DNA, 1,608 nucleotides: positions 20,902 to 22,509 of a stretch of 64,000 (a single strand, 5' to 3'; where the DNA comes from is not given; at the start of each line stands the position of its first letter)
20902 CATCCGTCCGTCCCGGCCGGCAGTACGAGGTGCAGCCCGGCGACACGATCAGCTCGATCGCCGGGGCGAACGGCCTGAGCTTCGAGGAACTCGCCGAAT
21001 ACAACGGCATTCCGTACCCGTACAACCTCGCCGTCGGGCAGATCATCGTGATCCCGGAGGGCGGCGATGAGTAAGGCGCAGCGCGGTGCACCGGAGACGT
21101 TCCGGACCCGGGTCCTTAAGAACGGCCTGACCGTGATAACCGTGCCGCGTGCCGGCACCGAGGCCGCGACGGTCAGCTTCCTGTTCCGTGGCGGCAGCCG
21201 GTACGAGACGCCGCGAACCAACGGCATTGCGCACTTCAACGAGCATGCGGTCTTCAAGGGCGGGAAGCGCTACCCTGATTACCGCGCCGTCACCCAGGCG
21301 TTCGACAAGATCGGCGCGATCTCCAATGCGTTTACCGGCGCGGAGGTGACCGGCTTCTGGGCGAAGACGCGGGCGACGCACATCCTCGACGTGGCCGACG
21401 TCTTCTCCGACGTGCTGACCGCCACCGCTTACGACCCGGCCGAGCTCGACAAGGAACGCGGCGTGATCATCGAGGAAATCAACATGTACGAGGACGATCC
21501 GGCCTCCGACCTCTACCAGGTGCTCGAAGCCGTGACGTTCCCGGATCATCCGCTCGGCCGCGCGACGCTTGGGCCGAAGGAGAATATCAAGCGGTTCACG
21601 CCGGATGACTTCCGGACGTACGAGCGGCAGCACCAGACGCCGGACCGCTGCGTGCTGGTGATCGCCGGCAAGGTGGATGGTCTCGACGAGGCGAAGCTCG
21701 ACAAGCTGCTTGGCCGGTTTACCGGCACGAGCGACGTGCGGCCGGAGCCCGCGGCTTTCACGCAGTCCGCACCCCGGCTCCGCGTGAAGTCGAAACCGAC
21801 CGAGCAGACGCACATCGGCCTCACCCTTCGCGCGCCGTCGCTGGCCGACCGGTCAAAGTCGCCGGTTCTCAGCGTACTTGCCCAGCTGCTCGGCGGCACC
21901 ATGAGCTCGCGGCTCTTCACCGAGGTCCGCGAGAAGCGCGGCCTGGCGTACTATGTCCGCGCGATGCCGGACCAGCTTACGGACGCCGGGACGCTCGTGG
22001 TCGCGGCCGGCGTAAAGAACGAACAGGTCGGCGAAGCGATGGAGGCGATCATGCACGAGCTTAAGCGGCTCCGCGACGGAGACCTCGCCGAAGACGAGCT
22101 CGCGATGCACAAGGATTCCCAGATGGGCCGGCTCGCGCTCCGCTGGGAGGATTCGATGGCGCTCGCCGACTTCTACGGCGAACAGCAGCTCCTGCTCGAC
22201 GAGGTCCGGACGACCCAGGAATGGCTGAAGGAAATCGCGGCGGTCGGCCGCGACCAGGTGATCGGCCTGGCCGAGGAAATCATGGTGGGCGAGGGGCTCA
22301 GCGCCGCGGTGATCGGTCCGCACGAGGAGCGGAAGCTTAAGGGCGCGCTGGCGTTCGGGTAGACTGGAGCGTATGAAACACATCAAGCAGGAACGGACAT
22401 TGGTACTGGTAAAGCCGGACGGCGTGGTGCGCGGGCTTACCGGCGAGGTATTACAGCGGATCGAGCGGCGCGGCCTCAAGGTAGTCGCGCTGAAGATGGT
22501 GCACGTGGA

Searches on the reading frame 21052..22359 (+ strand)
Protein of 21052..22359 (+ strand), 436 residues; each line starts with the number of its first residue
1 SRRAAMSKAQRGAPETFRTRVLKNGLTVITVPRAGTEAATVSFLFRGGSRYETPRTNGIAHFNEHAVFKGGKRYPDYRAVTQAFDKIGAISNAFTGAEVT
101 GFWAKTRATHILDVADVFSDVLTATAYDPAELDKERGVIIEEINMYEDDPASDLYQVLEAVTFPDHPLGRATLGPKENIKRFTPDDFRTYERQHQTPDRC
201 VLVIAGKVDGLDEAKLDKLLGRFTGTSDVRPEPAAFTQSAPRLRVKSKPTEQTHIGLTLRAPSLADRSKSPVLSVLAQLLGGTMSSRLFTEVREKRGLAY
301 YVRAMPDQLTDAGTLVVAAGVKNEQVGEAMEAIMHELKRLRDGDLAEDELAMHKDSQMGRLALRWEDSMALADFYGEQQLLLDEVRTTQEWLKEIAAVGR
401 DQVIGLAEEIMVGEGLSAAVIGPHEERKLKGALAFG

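Call 77: search_protein_families(library=pfam, proteins=[window:21052-22359:+], max_evalue=0.00001)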
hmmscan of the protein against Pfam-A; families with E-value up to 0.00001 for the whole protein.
window:21052-22359:+ (436 aa): 2 families
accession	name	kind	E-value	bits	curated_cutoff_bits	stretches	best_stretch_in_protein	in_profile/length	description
PF05193.26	Peptidase_M16_C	-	4.2e-34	118.4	23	1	182-355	2-179/181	Peptidase M16 inactive domain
PF00675.25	Peptidase_M16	-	1.9e-29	102.9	22.3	1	28-176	2-149/149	Insulinase (Peptidase family M16)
